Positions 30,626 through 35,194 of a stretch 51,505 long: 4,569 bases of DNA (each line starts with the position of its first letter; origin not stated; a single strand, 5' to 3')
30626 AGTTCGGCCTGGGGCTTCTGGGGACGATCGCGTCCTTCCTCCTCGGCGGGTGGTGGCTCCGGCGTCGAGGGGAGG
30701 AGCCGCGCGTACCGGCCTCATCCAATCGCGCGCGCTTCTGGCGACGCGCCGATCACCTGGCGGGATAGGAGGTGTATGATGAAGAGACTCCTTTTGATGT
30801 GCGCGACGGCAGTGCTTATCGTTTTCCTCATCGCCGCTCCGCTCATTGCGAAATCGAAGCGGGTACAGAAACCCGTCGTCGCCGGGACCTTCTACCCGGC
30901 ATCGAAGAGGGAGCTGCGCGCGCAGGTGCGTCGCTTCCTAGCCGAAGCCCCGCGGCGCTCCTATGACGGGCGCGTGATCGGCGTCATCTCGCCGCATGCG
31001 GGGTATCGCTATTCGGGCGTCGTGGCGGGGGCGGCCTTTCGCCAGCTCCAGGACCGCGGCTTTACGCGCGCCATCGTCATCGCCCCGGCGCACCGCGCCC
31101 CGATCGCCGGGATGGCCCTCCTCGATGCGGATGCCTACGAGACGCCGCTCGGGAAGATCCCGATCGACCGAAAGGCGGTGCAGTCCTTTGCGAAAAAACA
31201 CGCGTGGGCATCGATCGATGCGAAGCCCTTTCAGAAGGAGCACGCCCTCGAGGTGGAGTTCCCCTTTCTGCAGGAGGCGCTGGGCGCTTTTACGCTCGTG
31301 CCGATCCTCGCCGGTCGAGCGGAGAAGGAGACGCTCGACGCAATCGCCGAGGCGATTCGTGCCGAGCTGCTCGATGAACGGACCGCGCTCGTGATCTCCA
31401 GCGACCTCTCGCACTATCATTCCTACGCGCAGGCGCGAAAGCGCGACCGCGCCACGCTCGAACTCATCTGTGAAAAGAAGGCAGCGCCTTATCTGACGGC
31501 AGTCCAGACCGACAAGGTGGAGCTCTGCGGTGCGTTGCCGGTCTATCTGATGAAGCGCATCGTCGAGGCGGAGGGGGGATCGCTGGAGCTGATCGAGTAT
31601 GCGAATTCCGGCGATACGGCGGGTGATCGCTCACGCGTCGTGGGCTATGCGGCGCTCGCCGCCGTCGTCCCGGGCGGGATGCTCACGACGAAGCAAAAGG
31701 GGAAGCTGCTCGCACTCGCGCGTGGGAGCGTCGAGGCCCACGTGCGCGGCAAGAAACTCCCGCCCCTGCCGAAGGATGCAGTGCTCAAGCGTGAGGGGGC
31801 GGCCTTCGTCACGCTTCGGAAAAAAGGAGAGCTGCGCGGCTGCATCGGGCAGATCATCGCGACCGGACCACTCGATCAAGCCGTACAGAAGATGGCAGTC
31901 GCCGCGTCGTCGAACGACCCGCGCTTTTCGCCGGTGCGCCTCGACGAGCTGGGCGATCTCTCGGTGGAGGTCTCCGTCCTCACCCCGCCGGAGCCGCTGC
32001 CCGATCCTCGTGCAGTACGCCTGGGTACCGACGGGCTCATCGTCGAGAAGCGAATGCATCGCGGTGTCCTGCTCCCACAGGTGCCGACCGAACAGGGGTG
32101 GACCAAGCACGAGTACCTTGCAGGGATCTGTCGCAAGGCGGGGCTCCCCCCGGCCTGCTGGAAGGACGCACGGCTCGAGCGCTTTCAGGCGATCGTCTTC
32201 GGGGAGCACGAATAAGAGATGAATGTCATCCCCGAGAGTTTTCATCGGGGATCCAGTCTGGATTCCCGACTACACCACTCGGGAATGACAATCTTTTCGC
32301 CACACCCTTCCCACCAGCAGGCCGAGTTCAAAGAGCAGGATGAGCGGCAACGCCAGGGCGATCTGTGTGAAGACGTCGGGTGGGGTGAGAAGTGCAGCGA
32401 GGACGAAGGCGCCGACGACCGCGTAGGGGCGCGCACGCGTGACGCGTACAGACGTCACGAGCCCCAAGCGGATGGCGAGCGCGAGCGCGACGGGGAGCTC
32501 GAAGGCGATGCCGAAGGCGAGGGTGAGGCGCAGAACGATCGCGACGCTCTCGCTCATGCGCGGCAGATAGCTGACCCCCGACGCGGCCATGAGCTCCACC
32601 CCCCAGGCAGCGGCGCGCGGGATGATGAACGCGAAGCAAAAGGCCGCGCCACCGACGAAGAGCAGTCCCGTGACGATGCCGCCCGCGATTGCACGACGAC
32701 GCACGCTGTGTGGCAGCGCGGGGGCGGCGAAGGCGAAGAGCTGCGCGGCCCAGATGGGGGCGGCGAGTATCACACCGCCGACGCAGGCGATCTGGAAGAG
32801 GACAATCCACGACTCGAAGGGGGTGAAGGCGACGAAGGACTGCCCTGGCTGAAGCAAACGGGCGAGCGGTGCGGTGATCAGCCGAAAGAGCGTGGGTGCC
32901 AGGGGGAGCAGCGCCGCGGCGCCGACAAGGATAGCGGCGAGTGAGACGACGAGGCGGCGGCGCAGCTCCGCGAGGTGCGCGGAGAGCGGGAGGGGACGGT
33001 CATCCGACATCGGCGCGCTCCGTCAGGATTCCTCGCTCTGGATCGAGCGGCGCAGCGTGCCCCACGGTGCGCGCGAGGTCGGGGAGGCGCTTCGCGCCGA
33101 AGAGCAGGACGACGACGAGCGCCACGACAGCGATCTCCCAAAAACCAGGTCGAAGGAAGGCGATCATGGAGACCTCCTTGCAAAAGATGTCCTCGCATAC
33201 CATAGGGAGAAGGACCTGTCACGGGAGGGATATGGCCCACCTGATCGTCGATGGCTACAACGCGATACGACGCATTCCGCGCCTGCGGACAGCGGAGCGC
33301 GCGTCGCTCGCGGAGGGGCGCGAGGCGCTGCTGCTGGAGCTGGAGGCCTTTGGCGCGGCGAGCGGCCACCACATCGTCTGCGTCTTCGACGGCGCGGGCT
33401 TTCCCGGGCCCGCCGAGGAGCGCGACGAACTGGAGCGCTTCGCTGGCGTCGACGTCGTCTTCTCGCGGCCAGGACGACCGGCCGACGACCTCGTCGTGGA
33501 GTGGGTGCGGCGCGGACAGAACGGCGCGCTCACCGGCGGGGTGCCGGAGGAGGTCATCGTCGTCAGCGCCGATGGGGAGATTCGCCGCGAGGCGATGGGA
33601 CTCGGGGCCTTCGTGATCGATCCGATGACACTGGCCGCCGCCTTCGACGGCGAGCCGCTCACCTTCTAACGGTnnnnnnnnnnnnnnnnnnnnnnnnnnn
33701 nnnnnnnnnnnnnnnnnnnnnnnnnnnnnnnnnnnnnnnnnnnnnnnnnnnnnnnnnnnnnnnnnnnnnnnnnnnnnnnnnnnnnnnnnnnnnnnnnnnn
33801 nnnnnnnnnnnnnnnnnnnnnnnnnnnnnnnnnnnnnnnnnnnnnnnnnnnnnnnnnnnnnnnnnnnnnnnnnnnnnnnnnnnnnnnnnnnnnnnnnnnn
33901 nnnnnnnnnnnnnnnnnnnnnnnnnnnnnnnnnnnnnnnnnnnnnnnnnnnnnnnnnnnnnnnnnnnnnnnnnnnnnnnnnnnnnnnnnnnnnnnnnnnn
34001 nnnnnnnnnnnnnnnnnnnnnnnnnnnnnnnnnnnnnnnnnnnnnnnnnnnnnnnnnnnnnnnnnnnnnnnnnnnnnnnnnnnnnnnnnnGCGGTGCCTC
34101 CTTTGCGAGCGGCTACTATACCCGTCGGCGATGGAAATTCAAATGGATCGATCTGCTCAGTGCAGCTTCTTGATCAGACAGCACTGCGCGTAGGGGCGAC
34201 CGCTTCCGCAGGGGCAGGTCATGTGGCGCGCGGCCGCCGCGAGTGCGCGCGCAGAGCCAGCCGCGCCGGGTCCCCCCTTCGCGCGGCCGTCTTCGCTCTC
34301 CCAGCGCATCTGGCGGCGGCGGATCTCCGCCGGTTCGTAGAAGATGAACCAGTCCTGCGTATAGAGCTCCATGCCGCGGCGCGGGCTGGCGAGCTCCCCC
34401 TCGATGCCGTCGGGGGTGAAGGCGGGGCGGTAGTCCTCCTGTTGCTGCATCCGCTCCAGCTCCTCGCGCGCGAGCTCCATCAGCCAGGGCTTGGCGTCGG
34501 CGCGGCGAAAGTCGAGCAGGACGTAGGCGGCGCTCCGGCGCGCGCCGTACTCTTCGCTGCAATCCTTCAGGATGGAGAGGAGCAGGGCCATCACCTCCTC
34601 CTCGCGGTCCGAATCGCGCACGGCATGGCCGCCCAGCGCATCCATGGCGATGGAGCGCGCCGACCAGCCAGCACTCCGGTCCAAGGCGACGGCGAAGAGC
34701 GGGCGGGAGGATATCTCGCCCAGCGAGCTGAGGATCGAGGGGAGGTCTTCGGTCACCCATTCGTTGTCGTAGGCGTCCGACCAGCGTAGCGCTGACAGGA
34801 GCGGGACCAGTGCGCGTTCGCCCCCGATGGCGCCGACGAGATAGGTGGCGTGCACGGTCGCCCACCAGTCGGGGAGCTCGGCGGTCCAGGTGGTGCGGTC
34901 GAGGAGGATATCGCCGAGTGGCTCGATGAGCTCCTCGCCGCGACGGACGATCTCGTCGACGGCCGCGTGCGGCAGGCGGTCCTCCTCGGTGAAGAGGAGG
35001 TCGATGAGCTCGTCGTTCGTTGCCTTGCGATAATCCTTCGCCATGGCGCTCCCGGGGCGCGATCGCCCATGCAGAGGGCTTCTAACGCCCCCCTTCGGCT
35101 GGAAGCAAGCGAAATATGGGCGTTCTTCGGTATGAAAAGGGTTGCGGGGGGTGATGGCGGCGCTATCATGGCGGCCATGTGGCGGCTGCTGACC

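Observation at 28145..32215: Extended AmmeMemoRadiSam operon wired to an extracytoplasmic FMN / polyferredoxin membrane protein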

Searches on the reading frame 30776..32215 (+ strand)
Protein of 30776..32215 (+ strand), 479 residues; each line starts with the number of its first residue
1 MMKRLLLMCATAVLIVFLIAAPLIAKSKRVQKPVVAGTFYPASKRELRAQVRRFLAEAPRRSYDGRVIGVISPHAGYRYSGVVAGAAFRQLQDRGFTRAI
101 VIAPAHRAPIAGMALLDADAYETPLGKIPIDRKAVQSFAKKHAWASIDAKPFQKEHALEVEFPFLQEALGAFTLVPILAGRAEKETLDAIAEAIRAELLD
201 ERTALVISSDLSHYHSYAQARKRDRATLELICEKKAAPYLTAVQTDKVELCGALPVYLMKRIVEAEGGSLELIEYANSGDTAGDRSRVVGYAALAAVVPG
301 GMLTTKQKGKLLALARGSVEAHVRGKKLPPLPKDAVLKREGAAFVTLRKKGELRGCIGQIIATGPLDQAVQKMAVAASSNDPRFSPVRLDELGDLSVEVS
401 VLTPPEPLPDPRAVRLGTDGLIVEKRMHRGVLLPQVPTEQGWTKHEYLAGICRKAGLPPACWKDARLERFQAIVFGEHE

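Call 3: search_protein_families(library=pfam, proteins=[window:30776-32215:+], max_evalue=0.01)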
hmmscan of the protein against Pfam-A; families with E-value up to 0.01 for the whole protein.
window:30776-32215:+ (479 aa): 2 families
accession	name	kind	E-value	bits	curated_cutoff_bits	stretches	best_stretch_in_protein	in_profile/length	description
PF01875.22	Memo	-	2.2e-57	194.8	27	1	33-294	2-268/269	Memo-like protein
PF01871.22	AMMECR1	-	1.7e-53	181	25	1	313-475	2-168/168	AMMECR1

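Call 4: search_protein_families(library=ncbifam, proteins=[window:30776-32215:+], max_evalue=0.01)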
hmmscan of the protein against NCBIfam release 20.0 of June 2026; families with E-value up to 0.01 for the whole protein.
window:30776-32215:+ (479 aa): 5 families
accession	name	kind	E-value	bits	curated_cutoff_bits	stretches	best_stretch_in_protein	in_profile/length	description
TIGR04336.1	AmmeMemoSam_B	hypoth_equivalog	2.8e-79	266.2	26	1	32-295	2-269/270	AmmeMemoRadiSam system protein B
NF001987.0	PRK00782.1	equivalog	3.6e-55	187.1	295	1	31-296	3-265/267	MEMO1 family protein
TIGR04335.1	AmmeMemoSam_A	hypoth_equivalog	3.4e-51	173.1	99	1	311-475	3-175/175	AmmeMemoRadiSam system protein A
NF002000.0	PRK00801.1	equivalog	2e-47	160.9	273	1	302-478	3-187/201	hypothetical protein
TIGR00296.1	TIGR00296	hypoth_equivalog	7.4e-46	156.3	91.05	1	306-479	6-192/200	TIGR00296 family protein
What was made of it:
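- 30776..32215 (+): g5: Memo-AMMECR1 fusion (AmmeMemoRadiSam proteins B and A) with an N-terminal Sec-type signal or anchor at residues 1-25. Pfam Memo 194.8 bits and AMMECR1 181 bits; TIGR04336 and TIGR04335 above their cut-offs (calls 3, 4).
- Checked: g5, 30776-32215, 479 aa: Memo plus AMMECR1, TIGR04336 at 266 bits and TIGR04335 at 173 bits (calls 3, 4).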

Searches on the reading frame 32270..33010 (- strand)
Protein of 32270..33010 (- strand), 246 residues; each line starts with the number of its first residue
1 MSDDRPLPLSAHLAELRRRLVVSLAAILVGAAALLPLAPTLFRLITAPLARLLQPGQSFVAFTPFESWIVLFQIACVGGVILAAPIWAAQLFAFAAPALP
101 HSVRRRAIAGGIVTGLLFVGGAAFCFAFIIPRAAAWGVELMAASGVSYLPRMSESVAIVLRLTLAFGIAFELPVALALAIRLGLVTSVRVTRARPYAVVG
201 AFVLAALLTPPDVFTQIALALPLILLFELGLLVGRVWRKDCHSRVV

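Call 51: search_protein_families(library=pfam, proteins=[window:32270-33010:-], max_evalue=0.001)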
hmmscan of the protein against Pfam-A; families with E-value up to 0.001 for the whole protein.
window:32270-33010:- (246 aa): 1 family
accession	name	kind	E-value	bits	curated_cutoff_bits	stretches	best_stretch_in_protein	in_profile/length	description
PF00902.23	TatC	-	3.9e-50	171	25.1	1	12-222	2-208/208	Sec-independent protein translocase protein (TatC)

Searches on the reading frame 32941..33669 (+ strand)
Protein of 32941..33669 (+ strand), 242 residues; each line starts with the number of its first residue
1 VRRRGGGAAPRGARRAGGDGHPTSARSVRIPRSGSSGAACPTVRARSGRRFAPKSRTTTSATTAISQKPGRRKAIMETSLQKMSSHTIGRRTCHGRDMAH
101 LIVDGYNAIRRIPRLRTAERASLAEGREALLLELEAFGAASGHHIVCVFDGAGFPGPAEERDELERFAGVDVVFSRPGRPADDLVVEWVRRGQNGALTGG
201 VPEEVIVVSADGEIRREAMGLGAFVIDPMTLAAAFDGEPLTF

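Call 51: search_protein_families(library=pfam, proteins=[window:32941-33669:+], max_evalue=0.001)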
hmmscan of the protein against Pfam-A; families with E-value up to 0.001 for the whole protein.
window:32941-33669:+ (242 aa): 1 family
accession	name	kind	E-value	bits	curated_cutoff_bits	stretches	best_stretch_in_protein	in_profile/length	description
PF05991.17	NYN_YacP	-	4.9e-21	75.9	24.6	1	101-233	1-125/166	YacP-like NYN domain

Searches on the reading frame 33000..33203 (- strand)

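Call 51: search_protein_families(library=pfam, proteins=[window:33000-33203:-], max_evalue=0.001)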
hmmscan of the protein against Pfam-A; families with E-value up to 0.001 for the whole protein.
window:33000-33203:- (67 aa): 1 family
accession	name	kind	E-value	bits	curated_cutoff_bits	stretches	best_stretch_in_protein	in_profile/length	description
PF02416.21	TatA_B_E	-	2.1e-11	43.3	21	1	20-50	2-32/53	mttA/Hcf106 family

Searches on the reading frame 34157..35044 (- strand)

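Call 51: search_protein_families(library=pfam, proteins=[window:34157-35044:-], max_evalue=0.001)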
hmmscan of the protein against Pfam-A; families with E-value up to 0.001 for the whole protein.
window:34157-35044:- (295 aa): 2 families
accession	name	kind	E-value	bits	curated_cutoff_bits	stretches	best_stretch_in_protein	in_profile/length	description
PF02810.21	SEC-C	-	9.5e-06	25.8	20.4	1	277-289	5-17/19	SEC-C motif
PF13646.12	HEAT_2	-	1e-05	26.1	27.7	0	120-195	7-74/88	HEAT repeats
